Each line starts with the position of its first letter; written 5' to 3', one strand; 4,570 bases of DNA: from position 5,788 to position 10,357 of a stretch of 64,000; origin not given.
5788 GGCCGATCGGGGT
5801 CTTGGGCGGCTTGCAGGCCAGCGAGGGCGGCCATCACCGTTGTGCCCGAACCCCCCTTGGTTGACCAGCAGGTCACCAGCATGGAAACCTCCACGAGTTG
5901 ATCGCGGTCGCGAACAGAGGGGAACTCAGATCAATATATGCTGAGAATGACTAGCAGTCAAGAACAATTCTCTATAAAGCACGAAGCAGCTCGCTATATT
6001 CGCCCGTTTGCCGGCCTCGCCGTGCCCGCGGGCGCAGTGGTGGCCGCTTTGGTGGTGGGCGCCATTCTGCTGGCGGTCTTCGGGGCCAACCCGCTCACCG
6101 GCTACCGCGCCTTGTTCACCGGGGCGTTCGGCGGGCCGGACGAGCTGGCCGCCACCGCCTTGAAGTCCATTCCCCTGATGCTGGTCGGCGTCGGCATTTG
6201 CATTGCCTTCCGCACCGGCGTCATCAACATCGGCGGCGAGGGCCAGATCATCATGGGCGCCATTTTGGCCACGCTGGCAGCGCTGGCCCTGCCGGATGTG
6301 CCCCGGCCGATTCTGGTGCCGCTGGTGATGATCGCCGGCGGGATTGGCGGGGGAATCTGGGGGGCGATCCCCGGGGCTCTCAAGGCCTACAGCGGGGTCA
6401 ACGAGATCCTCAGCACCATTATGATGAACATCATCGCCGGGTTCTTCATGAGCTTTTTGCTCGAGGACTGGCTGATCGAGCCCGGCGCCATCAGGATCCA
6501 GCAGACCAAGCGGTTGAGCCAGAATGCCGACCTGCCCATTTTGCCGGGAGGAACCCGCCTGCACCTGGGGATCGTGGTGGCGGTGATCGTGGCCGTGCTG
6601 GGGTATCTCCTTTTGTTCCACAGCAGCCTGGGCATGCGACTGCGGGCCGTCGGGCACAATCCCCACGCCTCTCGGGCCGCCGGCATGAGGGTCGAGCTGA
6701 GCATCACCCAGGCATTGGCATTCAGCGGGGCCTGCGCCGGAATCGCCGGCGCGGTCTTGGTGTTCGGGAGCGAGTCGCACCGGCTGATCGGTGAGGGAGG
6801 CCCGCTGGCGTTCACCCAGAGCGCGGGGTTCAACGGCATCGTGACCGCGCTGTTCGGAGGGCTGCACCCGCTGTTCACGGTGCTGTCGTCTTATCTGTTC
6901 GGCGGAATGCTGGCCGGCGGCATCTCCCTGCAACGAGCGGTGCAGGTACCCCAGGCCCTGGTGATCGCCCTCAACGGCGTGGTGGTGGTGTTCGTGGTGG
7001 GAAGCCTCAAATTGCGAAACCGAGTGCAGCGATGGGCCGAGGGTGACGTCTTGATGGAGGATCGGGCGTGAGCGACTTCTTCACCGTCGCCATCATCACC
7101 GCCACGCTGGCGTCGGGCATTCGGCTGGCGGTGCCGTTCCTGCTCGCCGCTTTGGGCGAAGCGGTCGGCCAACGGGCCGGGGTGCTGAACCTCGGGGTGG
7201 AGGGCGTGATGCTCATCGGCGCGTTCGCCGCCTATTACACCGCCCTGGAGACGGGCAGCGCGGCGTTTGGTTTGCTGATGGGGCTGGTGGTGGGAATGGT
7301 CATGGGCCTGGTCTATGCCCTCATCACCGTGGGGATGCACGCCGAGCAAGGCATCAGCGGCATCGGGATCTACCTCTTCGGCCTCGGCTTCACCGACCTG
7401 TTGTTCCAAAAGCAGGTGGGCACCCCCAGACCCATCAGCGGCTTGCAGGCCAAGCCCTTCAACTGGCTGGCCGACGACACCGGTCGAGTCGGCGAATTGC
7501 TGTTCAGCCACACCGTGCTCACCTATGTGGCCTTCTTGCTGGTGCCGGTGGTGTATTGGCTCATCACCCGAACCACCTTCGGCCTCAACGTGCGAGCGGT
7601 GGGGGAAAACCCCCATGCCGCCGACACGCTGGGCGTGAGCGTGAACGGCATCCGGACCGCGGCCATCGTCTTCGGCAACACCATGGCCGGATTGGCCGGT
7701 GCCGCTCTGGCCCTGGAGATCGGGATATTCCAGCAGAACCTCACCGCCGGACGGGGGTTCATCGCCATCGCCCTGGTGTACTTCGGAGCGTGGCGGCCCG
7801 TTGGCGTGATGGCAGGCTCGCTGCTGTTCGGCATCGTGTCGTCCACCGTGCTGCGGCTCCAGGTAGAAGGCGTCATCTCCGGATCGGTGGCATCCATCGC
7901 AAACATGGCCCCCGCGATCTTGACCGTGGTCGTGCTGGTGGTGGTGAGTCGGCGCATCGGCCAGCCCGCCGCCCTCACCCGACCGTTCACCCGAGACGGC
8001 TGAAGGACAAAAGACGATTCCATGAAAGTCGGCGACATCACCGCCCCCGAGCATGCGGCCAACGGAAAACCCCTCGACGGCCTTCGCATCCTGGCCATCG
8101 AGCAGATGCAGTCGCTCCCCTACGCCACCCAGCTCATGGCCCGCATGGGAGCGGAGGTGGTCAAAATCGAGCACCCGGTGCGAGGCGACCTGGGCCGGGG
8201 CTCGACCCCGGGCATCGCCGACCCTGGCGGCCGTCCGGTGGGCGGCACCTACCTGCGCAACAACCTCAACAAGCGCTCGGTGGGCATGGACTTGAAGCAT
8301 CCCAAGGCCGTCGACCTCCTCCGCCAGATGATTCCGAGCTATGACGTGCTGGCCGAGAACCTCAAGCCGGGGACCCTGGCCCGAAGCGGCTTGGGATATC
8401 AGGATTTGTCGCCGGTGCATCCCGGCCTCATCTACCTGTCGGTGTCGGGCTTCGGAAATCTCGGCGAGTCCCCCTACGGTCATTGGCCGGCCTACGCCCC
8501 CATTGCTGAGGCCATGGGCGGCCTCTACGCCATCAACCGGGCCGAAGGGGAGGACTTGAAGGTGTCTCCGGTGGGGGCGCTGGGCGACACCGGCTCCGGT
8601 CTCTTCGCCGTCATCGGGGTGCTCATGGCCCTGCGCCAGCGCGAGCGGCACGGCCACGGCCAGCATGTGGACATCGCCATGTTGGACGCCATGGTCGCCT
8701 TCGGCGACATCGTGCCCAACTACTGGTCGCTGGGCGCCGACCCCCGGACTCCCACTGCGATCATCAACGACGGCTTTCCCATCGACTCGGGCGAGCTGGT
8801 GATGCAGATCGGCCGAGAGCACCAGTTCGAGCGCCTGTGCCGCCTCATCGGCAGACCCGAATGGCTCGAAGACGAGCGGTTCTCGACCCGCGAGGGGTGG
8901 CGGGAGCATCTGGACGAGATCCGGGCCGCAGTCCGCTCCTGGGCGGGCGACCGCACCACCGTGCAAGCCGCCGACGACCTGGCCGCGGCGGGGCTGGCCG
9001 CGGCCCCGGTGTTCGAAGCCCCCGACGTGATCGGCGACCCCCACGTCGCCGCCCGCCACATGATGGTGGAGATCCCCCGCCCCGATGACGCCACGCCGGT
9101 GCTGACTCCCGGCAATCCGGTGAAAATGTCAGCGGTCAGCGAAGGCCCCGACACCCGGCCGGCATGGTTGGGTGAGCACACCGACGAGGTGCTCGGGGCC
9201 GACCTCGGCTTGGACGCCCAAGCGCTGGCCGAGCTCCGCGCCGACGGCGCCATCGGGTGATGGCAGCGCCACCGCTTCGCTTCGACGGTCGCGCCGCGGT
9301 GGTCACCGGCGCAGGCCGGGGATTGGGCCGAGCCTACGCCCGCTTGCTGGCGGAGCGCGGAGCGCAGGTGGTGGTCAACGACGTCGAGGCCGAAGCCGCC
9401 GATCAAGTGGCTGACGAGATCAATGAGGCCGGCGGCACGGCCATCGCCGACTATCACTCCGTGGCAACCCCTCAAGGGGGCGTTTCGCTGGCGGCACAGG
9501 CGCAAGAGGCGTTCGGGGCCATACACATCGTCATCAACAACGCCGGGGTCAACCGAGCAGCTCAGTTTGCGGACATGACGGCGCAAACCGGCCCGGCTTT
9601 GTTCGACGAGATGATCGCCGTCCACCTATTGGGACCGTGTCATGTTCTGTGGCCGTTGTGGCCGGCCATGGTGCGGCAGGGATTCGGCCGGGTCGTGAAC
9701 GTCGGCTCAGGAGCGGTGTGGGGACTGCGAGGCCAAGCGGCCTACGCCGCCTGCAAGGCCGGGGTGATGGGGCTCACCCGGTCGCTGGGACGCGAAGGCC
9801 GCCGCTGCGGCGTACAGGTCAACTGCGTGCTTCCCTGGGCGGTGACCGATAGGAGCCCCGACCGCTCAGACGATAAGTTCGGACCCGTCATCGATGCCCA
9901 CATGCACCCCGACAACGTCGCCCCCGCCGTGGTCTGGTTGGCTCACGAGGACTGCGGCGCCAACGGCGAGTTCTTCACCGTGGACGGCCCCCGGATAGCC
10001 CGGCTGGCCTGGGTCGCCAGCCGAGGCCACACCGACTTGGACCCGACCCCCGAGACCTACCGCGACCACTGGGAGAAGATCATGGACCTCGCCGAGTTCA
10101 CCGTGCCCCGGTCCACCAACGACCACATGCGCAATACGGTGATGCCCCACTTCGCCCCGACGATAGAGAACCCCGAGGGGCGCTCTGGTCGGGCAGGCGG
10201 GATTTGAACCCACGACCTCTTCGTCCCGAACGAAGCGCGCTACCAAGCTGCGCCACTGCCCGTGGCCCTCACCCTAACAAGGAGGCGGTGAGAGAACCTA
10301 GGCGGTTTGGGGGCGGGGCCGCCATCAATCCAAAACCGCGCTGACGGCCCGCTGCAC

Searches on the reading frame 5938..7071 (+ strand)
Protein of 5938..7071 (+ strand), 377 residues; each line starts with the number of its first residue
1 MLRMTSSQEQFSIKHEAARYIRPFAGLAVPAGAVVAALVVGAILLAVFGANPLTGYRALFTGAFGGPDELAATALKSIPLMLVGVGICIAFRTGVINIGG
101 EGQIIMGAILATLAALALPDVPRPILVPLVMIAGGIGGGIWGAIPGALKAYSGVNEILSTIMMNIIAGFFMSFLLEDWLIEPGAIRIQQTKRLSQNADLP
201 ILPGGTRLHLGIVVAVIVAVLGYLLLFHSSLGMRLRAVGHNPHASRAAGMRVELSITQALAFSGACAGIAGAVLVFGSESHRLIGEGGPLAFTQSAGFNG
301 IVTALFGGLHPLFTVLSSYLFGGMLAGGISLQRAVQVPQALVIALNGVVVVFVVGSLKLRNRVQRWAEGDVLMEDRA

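Call 3: search_protein_families(library=pfam, proteins=[window:5938-7071:+], max_evalue=0.01)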
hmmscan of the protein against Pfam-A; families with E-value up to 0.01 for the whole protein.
window:5938-7071:+ (377 aa): 1 family
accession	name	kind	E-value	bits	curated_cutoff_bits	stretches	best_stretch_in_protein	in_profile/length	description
PF02653.21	BPD_transp_2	-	1.3e-37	129.9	26.8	1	72-353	4-268/269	Branched-chain amino acid transport system / permease component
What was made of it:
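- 5938..7071 (+): Permease 1 (BPD_transp_2, 377 aa) of the BMP-type importer, separated from its binding protein and ATPase. Pfam (call 3).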

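Call 19: find_related_loci(query=window:5938-7071:+, collection=genome_contigs, flank=10000)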
Query window:5938-7071:+ (377 aa) in genome_contigs; peptide patterns used: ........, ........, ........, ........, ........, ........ (x = any residue, [..] = any of these).
352 stretches matched a pattern; 237 encode a relative of the query (tblastn E <= 1e-3); the best 80 are kept; 80 distinct loci.
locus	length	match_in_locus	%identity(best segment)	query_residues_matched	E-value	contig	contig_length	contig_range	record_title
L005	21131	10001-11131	92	1-377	0e+0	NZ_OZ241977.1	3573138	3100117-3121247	MAG: Candidatus Poriferisocius sp. isolate 487b4cec-4729-4ab4-8a52-7084cce3f8e8 chromosome 1, complete sequence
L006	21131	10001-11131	93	1-377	0e+0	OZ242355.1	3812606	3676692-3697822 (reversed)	MAG: Acidimicrobiales bacterium isolate 104998a1-4135-4d78-96d2-be0913496795 genome assembly, chromosome: 1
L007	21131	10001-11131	92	1-377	0e+0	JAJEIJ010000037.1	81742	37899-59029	MAG: Acidimicrobiia bacterium isolate p16x65bins.37 k141_1109132, whole genome shotgun sequence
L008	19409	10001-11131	92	1-377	0e+0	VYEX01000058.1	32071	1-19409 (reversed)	MAG: Acidimicrobiia bacterium isolate SB0677_bin_11 NODE_478_length_32071_cov_40.832740, whole genome shotgun sequence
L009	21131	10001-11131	92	1-377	0e+0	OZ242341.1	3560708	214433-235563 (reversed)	MAG: Candidatus Poriferisocius sp. isolate 0ce05ba1-728e-4541-870e-a511d1e8f405 genome assembly, chromosome: 1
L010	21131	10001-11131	93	1-377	0e+0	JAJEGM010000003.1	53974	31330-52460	MAG: Acidimicrobiia bacterium isolate p16x57bins.12 k141_904843, whole genome shotgun sequence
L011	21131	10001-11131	93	1-377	0e+0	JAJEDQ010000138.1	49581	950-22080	MAG: Acidimicrobiia bacterium isolate p16x33bins.34 k141_927129, whole genome shotgun sequence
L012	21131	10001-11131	92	1-377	0e+0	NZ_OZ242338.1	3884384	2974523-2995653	MAG: Candidatus Poriferisocius sp. isolate b1648d6f-d579-441a-9e02-68cbdfacbddd chromosome 1, complete sequence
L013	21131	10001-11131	93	1-377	0e+0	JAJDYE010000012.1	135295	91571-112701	MAG: Acidimicrobiia bacterium isolate jk18x27bins.72 k141_1335813, whole genome shotgun sequence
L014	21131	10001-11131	92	1-377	0e+0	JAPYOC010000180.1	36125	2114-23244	MAG: Candidatus Poriferisocius aerobius isolate m_cahh6 Seq180, whole genome shotgun sequence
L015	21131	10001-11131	93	1-377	0e+0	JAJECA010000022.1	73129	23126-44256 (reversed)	MAG: Acidimicrobiia bacterium isolate jk18x9bins.74 k141_69431, whole genome shotgun sequence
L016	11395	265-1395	93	1-377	0e+0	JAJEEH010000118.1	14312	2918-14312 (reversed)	MAG: Acidimicrobiia bacterium isolate p16x34bins.22 k141_365100, whole genome shotgun sequence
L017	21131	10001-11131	91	1-377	0e+0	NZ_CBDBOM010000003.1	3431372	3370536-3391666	MAG: Candidatus Poriferisocius sp. isolate 6cc4a3fc-7d21-471c-8f5b-206ccb7f2e02 contig_3, whole genome shotgun sequence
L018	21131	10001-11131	90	1-377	0e+0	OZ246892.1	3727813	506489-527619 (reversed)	MAG: Acidimicrobiales bacterium isolate 3c6b77ed-a9df-485c-af98-3e10d3554373 genome assembly, chromosome: 1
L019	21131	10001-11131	92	1-377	0e+0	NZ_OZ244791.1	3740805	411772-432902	MAG: Candidatus Poriferisocius sp. isolate cde17ac8-0948-4364-bd42-6cfd40f4f062 chromosome 1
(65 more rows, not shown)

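Call 36: search_protein_families(library=ncbifam, proteins=[window:5938-7071:+], max_evalue=0.00001)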
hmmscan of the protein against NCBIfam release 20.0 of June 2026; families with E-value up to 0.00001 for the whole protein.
window:5938-7071:+ (377 aa): 4 families
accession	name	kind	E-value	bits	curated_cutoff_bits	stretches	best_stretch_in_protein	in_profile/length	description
NF047929.1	ABC_B6_perm_2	equivalog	3.5e-47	161.2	400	1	32-353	8-322/337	putative B6 ABC transporter permease subunit 2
NF047928.1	ABC_B6_perm_1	equivalog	1.9e-18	66.7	465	1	71-353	15-288/311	putative B6 ABC transporter permease subunit 1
TIGR03622.1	urea_t_UrtB_arc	equivalog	4.2e-06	26.3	374.25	1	80-275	14-202/284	urea ABC transporter, permease protein UrtB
NF007014.0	PRK09478.1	equivalog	7e-06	25.6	386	1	126-275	104-250/336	galactose/methyl galactoside ABC transporter permease MglC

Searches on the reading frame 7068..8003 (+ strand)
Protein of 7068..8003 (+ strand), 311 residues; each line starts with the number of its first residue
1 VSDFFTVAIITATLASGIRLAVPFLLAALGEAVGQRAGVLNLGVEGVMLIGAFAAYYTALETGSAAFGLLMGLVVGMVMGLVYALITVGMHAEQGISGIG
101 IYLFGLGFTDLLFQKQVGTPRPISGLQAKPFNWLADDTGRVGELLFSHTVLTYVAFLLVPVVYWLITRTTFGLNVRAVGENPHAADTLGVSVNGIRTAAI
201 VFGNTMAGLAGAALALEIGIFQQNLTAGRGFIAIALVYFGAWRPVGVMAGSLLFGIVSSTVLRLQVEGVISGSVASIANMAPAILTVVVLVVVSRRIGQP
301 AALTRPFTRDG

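Call 3: search_protein_families(library=pfam, proteins=[window:7068-8003:+], max_evalue=0.01)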
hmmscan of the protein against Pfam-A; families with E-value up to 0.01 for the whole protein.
window:7068-8003:+ (311 aa): 1 family
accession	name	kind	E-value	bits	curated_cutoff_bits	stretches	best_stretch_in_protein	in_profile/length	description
PF02653.21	BPD_transp_2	-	3.8e-39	134.9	26.8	1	14-274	2-253/269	Branched-chain amino acid transport system / permease component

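Call 36: search_protein_families(library=ncbifam, proteins=[window:7068-8003:+], max_evalue=0.00001)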
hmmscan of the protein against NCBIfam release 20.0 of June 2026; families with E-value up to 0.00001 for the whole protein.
window:7068-8003:+ (311 aa): 7 families
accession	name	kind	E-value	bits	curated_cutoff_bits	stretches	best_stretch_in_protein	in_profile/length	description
NF047928.1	ABC_B6_perm_1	equivalog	3.8e-56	190.5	465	1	1-309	1-308/311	putative B6 ABC transporter permease subunit 1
NF047929.1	ABC_B6_perm_2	equivalog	5.1e-16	58.7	400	1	14-257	46-293/337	putative B6 ABC transporter permease subunit 2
NF007014.0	PRK09478.1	equivalog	1.3e-12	47.8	386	1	57-258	97-291/336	galactose/methyl galactoside ABC transporter permease MglC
TIGR03409.1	urea_trans_UrtB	equivalog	4.4e-10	39.7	250.3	1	13-295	3-281/291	urea ABC transporter permease subunit UrtB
NF011961.0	PRK15432.1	equivalog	4.4e-07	29.5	388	1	59-270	81-279/344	autoinducer 2 ABC transporter permease LsrC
NF008441.0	PRK11285.1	equivalog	3.5e-06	26.3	378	1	153-236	183-266/333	L-arabinose ABC transporter permease AraH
TIGR03622.1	urea_t_UrtB_arc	equivalog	7.3e-06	25.5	374.25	0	25-287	15-266/284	urea ABC transporter, permease protein UrtB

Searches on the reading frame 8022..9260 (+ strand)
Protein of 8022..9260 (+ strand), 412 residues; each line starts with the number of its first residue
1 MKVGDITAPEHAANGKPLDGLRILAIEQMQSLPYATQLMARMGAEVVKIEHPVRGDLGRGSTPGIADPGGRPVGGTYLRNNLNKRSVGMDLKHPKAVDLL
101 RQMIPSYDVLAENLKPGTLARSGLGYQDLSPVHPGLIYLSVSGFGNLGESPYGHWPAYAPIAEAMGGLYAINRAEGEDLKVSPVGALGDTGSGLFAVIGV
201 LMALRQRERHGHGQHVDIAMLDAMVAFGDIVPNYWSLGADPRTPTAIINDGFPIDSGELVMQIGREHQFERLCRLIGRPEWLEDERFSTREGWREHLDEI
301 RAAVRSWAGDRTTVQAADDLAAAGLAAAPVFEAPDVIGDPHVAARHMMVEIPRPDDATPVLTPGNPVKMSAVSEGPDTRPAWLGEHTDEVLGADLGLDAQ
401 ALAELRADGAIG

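Call 3: search_protein_families(library=pfam, proteins=[window:8022-9260:+], max_evalue=0.01)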
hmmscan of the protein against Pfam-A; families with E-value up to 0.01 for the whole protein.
window:8022-9260:+ (412 aa): 1 family
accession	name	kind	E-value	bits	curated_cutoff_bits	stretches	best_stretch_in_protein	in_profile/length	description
PF02515.22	CoA_transf_3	-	3.9e-85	286.6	23.3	1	18-387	1-366/366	CoA-transferase family III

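Call 36: search_protein_families(library=ncbifam, proteins=[window:8022-9260:+], max_evalue=0.00001)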
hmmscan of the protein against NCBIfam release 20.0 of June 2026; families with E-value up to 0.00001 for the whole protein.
window:8022-9260:+ (412 aa): 7 families
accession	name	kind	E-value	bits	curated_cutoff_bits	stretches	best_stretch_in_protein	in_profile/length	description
NF003809.0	PRK05398.1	subfamily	4e-72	243.1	442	2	15-226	2-206/416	formyl-CoA transferase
TIGR03253.1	oxalate_frc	equivalog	5.6e-68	229.5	504.2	2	16-226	2-205/416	formyl-CoA transferase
NF041294.1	Scnl_mescCoAtase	equivalog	8.4e-63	212.8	700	1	18-391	4-380/381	succinyl-CoA:mesaconate CoA-transferase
NF052585.1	SucGlutTfsCaiB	equivalog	5.7e-58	196.4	750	1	14-392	4-386/394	succinate--glutarate CoA-transferase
NF008511.0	PRK11430.1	equivalog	1.3e-45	156.2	522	1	16-380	8-363/381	CoA:oxalate CoA-transferase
NF002914.1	PRK03525.1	equivalog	5.4e-25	88.1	413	1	17-353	9-341/400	L-carnitine CoA-transferase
TIGR04253.1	mesacon_CoA_iso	equivalog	8.8e-14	51.3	725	1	18-406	3-395/403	2-methylfumaryl-CoA isomerase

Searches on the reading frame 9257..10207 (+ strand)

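Call 3: search_protein_families(library=pfam, proteins=[window:9257-10207:+], max_evalue=0.01)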
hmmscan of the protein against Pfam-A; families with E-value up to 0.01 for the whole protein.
window:9257-10207:+ (316 aa): 3 families
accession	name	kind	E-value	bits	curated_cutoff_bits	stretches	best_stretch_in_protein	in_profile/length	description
PF00106.31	adh_short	-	1.1e-40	139.6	26.6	1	13-196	2-182/195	short chain dehydrogenase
PF13561.12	adh_short_C2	-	2.2e-31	109.7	27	1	18-244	1-233/236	Enoyl-(Acyl carrier protein) reductase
PF08659.16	KR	-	1.4e-09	38.5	22.6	1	15-182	4-168/180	KR domain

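Call 36: search_protein_families(library=ncbifam, proteins=[window:9257-10207:+], max_evalue=0.00001)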
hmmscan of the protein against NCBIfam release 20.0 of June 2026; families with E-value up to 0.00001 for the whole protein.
window:9257-10207:+ (316 aa): 205 families (the best 25 are shown)
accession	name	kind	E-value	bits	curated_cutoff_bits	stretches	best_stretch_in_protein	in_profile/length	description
NF005861.0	PRK07791.1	subfamily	6.8e-50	170.1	373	1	9-251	4-261/300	SDR family oxidoreductase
NF004198.0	PRK05653.1-3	equivalog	1.7e-44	152.2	296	1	10-233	6-232/248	3-oxoacyl-ACP reductase FabG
NF005862.0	PRK07792.1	equivalog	2.3e-40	138.7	414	1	8-251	10-260/307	3-oxoacyl-ACP reductase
NF005853.0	PRK07774.1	equivalog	6.8e-39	133.8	303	1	8-199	3-191/250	SDR family oxidoreductase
NF005559.1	PRK07231.1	subfamily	9.5e-39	133.4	215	1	8-246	1-247/249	glucose 1-dehydrogenase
TIGR01830.1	3oxo_ACP_reduc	equivalog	1.1e-37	130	297.75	1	14-244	1-236/239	3-oxoacyl-[acyl-carrier-protein] reductase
NF009093.0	PRK12429.1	subfamily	4.7e-37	127.7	258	1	9-193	3-184/259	3-hydroxybutyrate dehydrogenase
NF009466.0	PRK12826.1-2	subfamily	5.5e-37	127.6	222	1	12-244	4-242/248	3-oxoacyl-ACP reductase FabG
TIGR01963.1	PHB_DH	subfamily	7.2e-36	123.7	307.05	1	12-194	2-181/255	3-hydroxybutyrate dehydrogenase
NF004791.0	PRK06138.1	equivalog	1.9e-35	122.4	312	1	8-245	2-248/252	SDR family oxidoreductase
NF005878.0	PRK07825.1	subfamily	9.1e-35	120.3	287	1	9-226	7-214/278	short chain dehydrogenase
TIGR03206.1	benzo_BadH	equivalog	5.2e-34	117.7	431.2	1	11-194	3-183/250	2-hydroxycyclohexanecarboxyl-CoA dehydrogenase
NF005681.0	PRK07478.1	subfamily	1.9e-33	115.9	267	1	9-233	4-235/254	SDR family oxidoreductase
TIGR01829.1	AcAcCoA_reduct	subfamily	1.2e-32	113.5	302.1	1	12-244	1-238/242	acetoacetyl-CoA reductase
NF009464.0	PRK12824.1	subfamily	2.3e-32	112.6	269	1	12-244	3-240/245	3-oxoacyl-ACP reductase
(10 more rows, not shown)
